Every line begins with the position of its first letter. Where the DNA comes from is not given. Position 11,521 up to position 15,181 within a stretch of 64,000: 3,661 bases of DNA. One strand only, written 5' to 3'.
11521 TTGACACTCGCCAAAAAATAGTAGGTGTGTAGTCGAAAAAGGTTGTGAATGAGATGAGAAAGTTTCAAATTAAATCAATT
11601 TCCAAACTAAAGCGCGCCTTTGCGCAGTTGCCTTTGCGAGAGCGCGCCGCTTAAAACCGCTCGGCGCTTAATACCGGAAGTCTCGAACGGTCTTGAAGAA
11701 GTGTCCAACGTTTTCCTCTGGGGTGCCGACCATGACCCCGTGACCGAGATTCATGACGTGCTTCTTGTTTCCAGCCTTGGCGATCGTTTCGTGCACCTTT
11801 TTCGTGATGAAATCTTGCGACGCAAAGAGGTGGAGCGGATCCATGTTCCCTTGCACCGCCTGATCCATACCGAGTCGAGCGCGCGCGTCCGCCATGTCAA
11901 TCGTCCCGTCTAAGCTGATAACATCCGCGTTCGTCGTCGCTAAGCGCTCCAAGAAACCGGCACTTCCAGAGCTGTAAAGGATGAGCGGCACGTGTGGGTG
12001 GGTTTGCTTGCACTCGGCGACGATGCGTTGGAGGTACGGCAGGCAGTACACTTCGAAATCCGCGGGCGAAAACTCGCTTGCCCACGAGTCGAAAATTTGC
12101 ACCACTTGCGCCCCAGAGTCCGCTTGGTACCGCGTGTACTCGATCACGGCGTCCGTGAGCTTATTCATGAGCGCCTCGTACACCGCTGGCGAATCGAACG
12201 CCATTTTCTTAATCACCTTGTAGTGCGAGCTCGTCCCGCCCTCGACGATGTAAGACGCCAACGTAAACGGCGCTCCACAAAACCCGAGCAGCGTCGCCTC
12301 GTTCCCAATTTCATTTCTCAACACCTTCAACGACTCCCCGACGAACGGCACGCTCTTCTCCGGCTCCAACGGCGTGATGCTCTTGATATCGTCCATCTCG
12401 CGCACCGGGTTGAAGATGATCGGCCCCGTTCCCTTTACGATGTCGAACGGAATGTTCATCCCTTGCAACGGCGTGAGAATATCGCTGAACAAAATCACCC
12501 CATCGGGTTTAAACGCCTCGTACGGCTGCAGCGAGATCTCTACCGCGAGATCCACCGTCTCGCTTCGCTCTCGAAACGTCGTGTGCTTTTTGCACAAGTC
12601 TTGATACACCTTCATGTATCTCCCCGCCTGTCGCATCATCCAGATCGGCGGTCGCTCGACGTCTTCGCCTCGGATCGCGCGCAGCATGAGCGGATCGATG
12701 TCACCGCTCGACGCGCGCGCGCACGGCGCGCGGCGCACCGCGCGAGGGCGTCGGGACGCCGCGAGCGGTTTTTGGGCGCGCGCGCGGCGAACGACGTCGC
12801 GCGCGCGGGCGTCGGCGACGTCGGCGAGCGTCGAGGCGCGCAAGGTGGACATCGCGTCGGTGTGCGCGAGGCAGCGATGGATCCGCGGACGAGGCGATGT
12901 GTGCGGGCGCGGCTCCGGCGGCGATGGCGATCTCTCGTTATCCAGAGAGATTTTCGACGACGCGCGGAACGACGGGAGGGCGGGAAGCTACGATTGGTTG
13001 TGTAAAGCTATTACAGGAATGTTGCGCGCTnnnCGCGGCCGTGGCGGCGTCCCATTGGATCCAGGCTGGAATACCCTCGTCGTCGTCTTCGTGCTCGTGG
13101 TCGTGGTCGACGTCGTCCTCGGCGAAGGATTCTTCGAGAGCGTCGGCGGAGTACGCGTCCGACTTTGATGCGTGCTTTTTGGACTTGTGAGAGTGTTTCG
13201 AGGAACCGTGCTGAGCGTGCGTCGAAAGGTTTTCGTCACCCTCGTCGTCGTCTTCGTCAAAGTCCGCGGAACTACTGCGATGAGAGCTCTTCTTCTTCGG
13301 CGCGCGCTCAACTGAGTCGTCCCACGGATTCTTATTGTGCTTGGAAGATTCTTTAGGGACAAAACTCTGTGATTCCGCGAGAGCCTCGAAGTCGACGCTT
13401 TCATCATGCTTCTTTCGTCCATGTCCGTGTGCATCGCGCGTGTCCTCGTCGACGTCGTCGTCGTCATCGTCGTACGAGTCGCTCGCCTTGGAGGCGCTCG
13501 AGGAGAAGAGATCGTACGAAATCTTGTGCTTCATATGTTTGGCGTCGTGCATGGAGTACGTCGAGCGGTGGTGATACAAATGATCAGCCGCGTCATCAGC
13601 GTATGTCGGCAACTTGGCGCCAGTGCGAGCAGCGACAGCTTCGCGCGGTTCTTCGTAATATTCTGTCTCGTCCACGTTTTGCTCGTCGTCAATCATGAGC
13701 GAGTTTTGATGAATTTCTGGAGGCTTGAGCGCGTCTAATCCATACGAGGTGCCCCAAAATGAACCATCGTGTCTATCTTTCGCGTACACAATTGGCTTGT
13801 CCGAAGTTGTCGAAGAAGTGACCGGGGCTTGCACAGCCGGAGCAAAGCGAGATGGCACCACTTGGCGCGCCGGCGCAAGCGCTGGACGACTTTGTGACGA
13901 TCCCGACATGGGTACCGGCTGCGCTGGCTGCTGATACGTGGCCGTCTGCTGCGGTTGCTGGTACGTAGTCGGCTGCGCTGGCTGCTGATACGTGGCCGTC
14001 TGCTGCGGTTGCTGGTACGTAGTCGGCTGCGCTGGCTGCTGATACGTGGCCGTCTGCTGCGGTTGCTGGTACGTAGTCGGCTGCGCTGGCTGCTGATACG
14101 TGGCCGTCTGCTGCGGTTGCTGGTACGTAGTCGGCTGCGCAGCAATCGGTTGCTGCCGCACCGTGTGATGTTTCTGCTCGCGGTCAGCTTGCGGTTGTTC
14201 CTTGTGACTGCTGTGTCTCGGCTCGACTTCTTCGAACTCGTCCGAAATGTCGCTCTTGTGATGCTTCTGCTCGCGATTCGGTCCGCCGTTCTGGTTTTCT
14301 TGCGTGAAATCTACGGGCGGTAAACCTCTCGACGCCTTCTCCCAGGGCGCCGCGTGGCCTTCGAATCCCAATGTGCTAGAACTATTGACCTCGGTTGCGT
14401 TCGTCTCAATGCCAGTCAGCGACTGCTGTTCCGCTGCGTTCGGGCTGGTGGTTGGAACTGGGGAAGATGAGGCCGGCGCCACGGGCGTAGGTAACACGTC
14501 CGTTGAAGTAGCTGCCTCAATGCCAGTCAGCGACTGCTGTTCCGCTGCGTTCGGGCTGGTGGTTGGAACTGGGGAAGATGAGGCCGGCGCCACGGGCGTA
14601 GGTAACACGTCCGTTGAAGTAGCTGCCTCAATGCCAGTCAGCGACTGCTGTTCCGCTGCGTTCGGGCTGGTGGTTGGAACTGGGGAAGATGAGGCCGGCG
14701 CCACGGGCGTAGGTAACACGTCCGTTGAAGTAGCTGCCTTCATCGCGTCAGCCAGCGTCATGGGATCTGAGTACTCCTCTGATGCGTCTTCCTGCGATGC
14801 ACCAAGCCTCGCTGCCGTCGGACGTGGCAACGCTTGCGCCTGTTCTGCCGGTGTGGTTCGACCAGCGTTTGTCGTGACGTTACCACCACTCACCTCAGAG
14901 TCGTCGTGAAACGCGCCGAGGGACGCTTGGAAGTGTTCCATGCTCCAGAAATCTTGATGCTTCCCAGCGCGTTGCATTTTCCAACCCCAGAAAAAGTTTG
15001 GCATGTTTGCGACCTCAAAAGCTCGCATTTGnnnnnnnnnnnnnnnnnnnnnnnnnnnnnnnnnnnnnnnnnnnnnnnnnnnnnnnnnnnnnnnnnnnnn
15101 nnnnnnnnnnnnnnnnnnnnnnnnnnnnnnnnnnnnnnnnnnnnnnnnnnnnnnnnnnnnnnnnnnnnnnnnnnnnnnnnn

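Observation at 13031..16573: GH5 glycosidase fused to a very long repetitive C-terminal region ending in an Asp/Glu/His-rich tail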

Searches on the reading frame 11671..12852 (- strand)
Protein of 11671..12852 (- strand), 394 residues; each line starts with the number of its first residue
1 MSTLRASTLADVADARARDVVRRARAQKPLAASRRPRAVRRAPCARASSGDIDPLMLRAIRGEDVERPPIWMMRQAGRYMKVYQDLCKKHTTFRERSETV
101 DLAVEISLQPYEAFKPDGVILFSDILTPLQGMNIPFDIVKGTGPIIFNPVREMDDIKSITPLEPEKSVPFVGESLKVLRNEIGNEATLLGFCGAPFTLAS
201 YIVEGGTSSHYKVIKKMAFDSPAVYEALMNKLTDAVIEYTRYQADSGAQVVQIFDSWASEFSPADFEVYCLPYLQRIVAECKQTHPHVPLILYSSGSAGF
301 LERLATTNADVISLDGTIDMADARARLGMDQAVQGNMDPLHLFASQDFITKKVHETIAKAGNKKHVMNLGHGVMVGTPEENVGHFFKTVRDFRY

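Call 19: find_homologous_proteins(query=window:11671-12852:-, max_evalue=1e-50)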
Query window:11671-12852:- (394 aa): 6677 proteins with E <= 1e-50 among 8000 candidates; the best 120 are listed.
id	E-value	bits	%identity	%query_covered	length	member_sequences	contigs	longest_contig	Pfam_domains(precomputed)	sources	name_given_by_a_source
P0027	5.6e-262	886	99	100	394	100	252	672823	PF01208.24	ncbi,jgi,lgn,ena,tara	jgi:uroporphyrinogen decarboxylase|tara:strand:+ start:1111 stop:2295 length:1185 start_codon:yes st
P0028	3.6e-220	749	91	91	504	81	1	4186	PF01208.24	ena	-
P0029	1.0e-212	724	93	86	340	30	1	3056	PF01208.24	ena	-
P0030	2.6e-196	670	77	99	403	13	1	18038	PF01208.24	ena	-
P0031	1.4e-195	668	81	91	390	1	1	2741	PF01208.24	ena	-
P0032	1.7e-195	668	82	88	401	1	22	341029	PF01208.24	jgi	jgi:uroporphyrinogen decarboxylase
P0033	2.9e-195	667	82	88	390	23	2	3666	PF01208.24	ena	-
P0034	3.5e-195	667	82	88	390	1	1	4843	PF01208.24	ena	-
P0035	6.3e-195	666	76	98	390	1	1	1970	PF01208.24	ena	-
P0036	1.1e-194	665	82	88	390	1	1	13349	PF01208.24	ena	-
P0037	1.5e-194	665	82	88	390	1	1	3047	PF01208.24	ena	-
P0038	1.9e-194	664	82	88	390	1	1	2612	PF01208.24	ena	-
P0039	2.4e-194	664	82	88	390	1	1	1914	PF01208.24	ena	-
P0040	3.8e-194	663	82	88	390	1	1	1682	PF01208.24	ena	-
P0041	3.8e-194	663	82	88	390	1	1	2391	PF01208.24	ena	-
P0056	3.4e-192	657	81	88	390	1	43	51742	PF01208.24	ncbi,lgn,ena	-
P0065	2.1e-189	648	79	91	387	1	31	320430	PF01208.24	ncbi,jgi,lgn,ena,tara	tara:strand:- start:1468 stop:2631 length:1164 start_codon:yes stop_codon:yes gene_type:complete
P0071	4.2e-184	630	80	87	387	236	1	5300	PF01208.24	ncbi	-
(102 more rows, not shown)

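Call 21: list_cluster_members(proteins=[P0027, P0065, P0056, P0071, P0032])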
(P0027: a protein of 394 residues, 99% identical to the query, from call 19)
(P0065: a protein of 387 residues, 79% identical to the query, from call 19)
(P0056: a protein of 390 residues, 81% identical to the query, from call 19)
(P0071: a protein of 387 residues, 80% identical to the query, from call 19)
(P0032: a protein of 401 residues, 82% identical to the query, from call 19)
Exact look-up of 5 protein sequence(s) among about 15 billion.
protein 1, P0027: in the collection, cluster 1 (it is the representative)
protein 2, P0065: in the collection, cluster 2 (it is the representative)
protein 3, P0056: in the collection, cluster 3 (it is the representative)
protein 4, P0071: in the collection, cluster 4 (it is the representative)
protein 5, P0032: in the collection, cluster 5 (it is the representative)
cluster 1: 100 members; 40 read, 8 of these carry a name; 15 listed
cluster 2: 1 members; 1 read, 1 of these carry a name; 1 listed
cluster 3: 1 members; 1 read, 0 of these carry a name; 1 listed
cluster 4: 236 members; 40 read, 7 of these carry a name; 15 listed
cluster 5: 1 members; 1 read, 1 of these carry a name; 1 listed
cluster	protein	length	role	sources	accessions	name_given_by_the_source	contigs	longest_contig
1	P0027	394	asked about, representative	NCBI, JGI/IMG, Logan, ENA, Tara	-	uroporphyrinogen decarboxylase | strand:+ start:1111 stop:2295 length:1185 start_codon:yes stop_codon:yes ...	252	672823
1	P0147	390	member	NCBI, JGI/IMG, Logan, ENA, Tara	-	uroporphyrinogen decarboxylase | strand:- start:801 stop:1973 length:1173 start_codon:yes stop_codon:yes gene_type:complete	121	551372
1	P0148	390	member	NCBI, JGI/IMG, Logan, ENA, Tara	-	uroporphyrinogen decarboxylase | strand:- start:772 stop:1944 length:1173 start_codon:yes stop_codon:yes gene_type:complete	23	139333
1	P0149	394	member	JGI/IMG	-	uroporphyrinogen decarboxylase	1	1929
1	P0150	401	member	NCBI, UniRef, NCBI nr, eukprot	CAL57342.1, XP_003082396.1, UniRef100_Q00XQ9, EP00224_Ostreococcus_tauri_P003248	Uroporphyrinogen decarboxylase (URO-D) [Ostreococcus tauri] | Uroporphyrinogen decarboxylase n=1 Tax=Ostreococcus tauri TaxID=70448 RepID=Q00XQ9_OSTTA | XP_003082396.1 Uroporphyrinogen decarboxylase (URO-D) [Ostreococcus tauri]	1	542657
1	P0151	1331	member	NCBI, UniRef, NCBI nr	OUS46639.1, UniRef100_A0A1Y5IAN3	Uroporphyrinogen decarboxylase-domain-containing protein [Ostreococcus tauri] | Uroporphyrinogen decarboxylase n=1 Tax=Ostreococcus tauri TaxID=70448 ...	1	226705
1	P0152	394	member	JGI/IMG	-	uroporphyrinogen decarboxylase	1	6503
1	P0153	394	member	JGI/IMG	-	uroporphyrinogen decarboxylase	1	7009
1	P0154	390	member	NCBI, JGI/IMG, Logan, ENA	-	-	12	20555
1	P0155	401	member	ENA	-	-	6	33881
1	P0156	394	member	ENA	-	-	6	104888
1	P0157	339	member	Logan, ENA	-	-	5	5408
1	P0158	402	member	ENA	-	-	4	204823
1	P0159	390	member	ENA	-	-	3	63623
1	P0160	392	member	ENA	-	-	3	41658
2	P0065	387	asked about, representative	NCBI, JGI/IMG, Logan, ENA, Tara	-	strand:- start:1468 stop:2631 length:1164 start_codon:yes stop_codon:yes ...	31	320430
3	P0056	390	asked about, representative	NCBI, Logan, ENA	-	-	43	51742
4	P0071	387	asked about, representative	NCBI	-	-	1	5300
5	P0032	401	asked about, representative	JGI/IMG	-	uroporphyrinogen decarboxylase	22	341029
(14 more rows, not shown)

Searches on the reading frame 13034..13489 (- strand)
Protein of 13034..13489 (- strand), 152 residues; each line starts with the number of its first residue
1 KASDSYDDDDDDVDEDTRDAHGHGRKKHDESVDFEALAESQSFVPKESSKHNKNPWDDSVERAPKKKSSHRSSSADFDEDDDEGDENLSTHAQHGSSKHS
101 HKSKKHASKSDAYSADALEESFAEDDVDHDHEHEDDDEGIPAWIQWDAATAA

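Call 30: search_protein_families(library=pfam, proteins=[window:13034-13489:-], max_evalue=10)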
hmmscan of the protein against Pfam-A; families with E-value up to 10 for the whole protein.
window:13034-13489:- (152 aa): 2 families
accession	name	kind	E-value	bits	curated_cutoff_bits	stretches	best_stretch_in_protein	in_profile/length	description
PF16322.10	Tub_N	-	2.1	9.2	28.4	1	57-115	133-190/193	Tubby N-terminal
PF08690.15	GET2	-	8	6.5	25.5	1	48-141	38-135/309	GET complex subunit GET2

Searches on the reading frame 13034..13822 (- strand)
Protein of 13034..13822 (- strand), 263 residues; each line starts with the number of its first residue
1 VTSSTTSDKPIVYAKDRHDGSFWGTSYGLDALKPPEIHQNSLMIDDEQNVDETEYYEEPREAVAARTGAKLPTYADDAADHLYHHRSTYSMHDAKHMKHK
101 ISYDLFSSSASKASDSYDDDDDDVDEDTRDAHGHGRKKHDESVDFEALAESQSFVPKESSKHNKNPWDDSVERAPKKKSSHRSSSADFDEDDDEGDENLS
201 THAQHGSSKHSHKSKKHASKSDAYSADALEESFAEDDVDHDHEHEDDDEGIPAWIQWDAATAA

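Call 48: predict_structure(alignment_id=A2)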
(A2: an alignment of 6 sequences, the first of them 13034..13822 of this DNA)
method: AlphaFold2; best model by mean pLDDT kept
length: 263 residues; sequences in the alignment: 6
mean_pLDDT: 50.8   pTM: 0.13
mean pLDDT of the five models: 50.8, 49.4, 49.1, 47.7, 46.0
residues with pLDDT >= 90: 0; 70-90: 1; 50-70: 139; < 50: 123
segments of 3 or more residues with pLDDT < 50: 1-7, 111-140, 155-165, 167-170, 179-187, 194-234, 239-244
pLDDT, mean of each block of 10 residues (from residue 1): 46 55 52 55 55 59 67 61 57 57 56 42 43 44 57 47 43 49 47 47 40 40 43 50 51 58 46
secondary structure, 60 per line:
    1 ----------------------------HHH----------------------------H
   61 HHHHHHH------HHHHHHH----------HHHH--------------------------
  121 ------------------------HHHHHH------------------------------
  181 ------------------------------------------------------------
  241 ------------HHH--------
elements in order: H60-67 H74-80 H91-94 H145-150

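Call 69: find_related_loci(query=A2, collection=viral_contigs, flank=3000)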
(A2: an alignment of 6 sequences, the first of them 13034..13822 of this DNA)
Query A2 (263 aa) in viral_contigs; peptide patterns used: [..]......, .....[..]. (x = any residue, [..] = any of these).
26 stretches matched a pattern, but none encodes a relative of the query by tblastn (E <= 1e-3).

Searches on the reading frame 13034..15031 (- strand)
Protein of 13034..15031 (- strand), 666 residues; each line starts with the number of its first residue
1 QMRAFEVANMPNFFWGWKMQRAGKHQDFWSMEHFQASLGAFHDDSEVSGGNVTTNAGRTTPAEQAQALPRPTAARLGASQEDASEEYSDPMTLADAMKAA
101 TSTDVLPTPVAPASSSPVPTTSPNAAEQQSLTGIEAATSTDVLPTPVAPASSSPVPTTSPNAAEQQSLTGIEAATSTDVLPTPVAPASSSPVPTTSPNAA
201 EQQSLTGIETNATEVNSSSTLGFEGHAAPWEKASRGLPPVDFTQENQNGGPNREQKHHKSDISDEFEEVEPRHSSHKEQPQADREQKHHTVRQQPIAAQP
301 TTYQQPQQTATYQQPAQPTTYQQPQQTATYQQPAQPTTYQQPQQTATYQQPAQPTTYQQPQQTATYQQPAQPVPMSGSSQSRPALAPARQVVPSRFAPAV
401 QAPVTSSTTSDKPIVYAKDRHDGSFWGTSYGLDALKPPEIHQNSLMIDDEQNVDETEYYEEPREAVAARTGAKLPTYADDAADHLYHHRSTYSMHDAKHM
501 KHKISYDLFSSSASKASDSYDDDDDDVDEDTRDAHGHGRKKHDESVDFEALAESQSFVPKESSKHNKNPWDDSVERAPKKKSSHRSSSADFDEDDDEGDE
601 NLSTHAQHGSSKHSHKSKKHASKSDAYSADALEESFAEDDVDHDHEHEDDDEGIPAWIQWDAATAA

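Call 75: find_homologous_proteins(query=window:13034-15031:-, max_evalue=0.00001)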
Query window:13034-15031:- (666 aa): 105 proteins with E <= 0.00001 among 8000 candidates.
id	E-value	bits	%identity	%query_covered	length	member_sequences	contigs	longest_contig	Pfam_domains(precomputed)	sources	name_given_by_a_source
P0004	0.0e+0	1427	91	78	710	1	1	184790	-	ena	-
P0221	0.0e+0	1414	89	78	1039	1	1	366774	-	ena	-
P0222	0.0e+0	1408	92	100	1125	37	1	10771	-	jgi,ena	jgi:hypothetical protein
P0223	0.0e+0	1336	84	100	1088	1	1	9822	-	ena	-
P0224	0.0e+0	1333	83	100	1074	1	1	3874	-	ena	-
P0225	0.0e+0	1300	87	78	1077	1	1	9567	-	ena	-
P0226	0.0e+0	1300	87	78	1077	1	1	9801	-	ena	-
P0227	0.0e+0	1300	87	78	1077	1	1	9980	-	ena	-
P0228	0.0e+0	1300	87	78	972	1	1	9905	-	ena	-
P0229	0.0e+0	1299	87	78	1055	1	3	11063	-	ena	-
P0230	0.0e+0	1299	87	78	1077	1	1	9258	-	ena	-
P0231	0.0e+0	1299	87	78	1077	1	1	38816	-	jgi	-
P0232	0.0e+0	1297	87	78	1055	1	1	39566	-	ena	-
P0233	0.0e+0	1297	87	78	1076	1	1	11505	-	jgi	-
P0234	0.0e+0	1296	87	78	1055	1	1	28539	-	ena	-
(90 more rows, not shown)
